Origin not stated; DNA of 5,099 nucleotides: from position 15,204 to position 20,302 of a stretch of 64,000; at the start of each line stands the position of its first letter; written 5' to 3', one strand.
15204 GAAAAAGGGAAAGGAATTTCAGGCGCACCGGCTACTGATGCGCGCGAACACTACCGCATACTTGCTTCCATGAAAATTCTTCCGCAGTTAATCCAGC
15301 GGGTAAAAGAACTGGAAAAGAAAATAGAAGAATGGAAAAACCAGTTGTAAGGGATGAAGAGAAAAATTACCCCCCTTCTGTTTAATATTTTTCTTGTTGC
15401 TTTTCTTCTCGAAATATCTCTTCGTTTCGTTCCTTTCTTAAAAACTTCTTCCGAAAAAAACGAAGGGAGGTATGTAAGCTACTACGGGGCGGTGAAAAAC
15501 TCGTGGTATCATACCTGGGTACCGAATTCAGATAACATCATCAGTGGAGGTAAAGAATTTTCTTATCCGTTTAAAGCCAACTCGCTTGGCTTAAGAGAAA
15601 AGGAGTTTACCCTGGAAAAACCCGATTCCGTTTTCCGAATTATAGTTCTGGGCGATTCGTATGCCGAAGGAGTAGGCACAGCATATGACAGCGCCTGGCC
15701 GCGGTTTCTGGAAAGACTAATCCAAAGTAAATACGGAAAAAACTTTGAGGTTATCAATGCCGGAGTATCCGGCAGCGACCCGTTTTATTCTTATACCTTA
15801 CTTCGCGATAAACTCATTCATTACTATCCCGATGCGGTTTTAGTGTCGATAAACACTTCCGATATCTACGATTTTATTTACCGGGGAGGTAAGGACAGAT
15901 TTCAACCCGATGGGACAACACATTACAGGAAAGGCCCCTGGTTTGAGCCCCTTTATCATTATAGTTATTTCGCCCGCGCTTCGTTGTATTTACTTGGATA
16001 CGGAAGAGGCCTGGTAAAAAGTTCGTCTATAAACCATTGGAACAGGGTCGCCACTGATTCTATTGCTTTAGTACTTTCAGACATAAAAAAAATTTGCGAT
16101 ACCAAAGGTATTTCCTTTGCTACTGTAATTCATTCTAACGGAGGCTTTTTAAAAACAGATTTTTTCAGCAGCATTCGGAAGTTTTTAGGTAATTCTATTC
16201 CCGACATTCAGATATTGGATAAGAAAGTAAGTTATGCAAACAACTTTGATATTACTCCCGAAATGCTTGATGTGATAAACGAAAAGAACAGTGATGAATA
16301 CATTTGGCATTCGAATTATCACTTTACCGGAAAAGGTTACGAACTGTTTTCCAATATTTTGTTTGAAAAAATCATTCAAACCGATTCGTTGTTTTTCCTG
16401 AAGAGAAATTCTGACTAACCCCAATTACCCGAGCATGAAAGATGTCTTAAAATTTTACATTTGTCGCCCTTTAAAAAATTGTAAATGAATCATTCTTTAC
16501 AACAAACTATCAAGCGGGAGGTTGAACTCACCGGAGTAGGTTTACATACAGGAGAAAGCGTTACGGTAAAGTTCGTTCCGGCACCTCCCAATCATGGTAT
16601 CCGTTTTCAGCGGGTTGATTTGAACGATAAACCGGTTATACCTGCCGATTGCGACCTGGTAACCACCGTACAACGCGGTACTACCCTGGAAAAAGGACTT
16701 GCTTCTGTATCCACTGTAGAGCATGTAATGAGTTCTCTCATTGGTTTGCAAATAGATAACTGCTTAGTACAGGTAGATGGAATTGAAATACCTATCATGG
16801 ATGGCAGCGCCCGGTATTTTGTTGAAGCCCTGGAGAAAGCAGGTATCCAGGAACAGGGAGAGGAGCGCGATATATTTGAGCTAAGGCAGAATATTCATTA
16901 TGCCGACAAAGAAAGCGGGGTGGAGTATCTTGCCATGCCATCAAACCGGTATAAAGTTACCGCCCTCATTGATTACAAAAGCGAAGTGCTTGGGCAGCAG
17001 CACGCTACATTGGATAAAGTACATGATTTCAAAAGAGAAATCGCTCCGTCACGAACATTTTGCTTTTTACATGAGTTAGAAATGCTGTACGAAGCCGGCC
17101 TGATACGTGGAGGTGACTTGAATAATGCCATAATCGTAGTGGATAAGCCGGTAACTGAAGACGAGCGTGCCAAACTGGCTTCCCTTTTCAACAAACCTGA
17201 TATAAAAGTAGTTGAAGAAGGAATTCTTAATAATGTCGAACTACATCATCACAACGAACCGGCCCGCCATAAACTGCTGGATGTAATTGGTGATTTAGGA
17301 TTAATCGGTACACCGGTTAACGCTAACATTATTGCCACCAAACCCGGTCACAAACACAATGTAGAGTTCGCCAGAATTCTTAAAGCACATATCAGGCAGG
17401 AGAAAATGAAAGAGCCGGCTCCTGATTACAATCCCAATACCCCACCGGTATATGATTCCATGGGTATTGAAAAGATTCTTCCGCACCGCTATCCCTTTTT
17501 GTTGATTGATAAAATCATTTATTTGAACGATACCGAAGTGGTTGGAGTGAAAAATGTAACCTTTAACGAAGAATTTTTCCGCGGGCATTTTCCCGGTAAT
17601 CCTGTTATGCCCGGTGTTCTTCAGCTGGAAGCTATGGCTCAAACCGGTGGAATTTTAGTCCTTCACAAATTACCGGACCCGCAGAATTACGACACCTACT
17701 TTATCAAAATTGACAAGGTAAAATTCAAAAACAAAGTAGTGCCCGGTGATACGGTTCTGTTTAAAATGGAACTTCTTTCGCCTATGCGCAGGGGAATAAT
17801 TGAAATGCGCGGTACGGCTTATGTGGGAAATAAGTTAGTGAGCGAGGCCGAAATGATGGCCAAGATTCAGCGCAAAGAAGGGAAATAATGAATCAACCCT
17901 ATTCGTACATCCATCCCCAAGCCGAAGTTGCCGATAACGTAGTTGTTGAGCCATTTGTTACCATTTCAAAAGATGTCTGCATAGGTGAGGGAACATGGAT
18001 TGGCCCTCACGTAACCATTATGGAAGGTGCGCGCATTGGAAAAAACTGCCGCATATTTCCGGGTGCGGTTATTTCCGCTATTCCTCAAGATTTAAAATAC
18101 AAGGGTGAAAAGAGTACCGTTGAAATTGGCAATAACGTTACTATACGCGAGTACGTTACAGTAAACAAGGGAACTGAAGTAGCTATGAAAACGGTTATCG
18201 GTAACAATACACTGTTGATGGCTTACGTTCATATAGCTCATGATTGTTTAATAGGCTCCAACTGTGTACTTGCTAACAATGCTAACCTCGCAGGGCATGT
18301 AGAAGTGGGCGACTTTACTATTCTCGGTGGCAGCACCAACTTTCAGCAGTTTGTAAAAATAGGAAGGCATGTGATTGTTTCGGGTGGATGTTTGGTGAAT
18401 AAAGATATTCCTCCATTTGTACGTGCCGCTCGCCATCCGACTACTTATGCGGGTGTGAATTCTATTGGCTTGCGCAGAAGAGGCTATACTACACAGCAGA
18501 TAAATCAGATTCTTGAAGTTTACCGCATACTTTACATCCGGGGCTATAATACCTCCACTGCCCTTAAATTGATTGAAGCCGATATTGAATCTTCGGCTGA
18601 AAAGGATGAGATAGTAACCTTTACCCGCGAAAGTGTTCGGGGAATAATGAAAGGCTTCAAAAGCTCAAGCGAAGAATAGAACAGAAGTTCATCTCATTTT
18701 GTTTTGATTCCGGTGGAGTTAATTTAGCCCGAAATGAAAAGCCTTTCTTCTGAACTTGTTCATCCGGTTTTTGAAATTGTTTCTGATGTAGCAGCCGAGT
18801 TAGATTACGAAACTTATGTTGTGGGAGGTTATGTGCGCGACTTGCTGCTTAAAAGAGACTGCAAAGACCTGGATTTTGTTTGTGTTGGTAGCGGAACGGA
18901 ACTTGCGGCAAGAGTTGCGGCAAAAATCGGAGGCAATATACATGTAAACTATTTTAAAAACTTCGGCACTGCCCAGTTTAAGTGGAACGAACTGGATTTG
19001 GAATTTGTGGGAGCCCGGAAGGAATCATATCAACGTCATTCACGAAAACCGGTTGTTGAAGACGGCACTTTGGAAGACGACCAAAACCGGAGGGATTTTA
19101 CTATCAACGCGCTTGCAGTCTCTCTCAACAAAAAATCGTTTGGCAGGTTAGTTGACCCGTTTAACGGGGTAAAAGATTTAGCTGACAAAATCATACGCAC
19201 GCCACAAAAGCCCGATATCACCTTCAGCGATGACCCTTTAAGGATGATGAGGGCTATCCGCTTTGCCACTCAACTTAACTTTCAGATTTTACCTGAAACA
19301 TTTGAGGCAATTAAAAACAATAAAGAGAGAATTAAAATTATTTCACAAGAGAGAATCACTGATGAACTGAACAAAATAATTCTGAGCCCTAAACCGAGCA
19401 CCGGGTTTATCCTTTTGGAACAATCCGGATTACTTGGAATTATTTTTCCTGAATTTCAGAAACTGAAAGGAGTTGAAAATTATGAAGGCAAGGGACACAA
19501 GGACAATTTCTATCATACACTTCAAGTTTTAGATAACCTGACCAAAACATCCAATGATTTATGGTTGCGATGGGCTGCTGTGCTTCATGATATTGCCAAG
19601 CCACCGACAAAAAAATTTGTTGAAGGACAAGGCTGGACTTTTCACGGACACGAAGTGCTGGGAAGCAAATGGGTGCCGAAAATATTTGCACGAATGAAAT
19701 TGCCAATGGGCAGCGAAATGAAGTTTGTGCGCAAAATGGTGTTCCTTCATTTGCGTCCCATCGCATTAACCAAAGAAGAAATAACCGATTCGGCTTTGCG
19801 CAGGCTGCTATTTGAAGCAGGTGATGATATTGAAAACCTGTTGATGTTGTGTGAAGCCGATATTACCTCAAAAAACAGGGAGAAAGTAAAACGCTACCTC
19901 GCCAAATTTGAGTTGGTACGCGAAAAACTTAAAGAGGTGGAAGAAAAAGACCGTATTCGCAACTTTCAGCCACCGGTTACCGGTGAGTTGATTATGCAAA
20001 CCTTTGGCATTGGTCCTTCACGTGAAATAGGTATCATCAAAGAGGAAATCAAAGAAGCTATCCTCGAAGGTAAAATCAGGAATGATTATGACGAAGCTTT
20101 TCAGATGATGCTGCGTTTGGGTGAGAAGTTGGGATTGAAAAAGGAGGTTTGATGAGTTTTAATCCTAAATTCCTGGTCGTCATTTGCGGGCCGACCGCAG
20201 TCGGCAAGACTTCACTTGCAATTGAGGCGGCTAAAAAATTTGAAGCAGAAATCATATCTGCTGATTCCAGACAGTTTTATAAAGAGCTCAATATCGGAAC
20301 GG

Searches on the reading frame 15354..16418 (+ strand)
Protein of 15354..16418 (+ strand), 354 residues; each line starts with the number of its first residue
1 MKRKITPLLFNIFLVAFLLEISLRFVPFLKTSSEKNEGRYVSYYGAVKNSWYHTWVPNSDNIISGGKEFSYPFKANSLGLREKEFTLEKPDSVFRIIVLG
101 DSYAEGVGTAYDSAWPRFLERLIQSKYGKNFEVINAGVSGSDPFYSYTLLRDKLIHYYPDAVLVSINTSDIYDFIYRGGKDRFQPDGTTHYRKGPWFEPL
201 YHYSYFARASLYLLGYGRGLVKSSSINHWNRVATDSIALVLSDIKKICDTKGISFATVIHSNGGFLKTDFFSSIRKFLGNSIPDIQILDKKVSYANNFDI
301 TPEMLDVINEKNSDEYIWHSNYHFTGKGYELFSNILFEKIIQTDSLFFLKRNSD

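Call 89: search_protein_families(library=pfam, proteins=[window:15354-16418:+], max_evalue=0.00001)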
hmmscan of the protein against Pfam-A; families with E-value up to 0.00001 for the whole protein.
window:15354-16418:+ (354 aa): 1 family
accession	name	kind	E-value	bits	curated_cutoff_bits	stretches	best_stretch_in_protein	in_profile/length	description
PF13472.12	Lipase_GDSL_2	-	1.9e-08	35.5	32.9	1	98-172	1-76/178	GDSL-like Lipase/Acylhydrolase family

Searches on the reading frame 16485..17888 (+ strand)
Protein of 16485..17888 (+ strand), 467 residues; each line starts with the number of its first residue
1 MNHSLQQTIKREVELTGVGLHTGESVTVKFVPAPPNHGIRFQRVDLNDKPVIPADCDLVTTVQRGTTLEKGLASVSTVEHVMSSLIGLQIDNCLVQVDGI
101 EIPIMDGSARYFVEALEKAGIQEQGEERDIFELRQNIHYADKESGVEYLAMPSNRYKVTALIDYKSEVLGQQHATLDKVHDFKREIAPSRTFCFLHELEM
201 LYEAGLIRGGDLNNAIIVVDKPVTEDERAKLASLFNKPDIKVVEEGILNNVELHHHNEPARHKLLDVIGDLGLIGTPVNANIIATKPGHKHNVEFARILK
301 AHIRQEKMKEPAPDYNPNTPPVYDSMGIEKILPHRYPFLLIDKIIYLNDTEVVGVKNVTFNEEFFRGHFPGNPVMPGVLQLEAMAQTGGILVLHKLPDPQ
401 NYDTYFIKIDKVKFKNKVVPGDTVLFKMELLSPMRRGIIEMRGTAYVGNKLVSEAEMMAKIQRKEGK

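Call 89: search_protein_families(library=pfam, proteins=[window:16485-17888:+], max_evalue=0.00001)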
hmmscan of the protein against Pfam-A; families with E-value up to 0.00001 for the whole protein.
window:16485-17888:+ (467 aa): 2 families
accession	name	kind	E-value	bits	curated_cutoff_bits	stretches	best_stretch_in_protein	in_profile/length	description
PF03331.19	LpxC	-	5.6e-88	295.4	27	1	6-299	1-266/268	UDP-3-O-acyl N-acetylglycosamine deacetylase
PF07977.19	FabA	-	1.6e-30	106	23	1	332-455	1-137/138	FabA-like domain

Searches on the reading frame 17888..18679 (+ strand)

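Call 89: search_protein_families(library=pfam, proteins=[window:17888-18679:+], max_evalue=0.00001)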
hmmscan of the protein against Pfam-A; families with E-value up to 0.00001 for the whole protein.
window:17888-18679:+ (263 aa): 3 families
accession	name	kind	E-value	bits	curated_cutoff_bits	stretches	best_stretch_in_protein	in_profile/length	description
PF00132.30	Hexapep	-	3.5e-36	121.8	27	2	102-135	2-35/36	Bacterial transferase hexapeptide (six repeats)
PF13720.11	Acetyltransf_11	-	3.7e-23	82.2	24.5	1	173-254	1-82/82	Udp N-acetylglucosamine O-acyltransferase; Domain 2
PF25084.1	LbH_EIF2B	-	5.2e-11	42.9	54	1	15-108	7-103/105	EIF2B subunit epsilon LbH domain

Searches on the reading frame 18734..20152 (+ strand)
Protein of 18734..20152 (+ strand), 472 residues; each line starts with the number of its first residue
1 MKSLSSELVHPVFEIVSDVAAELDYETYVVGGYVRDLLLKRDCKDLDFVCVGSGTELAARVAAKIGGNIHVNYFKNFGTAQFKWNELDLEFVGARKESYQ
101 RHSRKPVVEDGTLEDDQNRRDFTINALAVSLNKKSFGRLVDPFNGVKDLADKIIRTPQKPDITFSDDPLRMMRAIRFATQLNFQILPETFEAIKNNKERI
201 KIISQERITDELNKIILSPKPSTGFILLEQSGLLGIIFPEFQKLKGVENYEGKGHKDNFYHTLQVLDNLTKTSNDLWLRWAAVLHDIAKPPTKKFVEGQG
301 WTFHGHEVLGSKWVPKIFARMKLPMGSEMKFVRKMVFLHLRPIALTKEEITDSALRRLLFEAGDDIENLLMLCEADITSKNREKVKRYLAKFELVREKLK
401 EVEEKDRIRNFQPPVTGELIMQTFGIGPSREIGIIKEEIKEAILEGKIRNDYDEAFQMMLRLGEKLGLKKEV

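Call 89: search_protein_families(library=pfam, proteins=[window:18734-20152:+], max_evalue=0.00001)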
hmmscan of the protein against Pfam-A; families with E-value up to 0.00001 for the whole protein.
window:18734-20152:+ (472 aa): 3 families
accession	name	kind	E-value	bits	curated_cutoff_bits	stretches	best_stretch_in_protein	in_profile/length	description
PF01743.26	PolyA_pol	-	2.3e-28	99.5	23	1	27-155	1-126/126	Poly A polymerase head domain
PF12627.12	PolyA_pol_RNAbd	-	2.1e-21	75.9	22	1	182-242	1-61/64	Probable RNA and SrmB- binding site of polymerase A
PF01966.28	HD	-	6.6e-10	39.7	22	1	259-352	2-102/116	HD domain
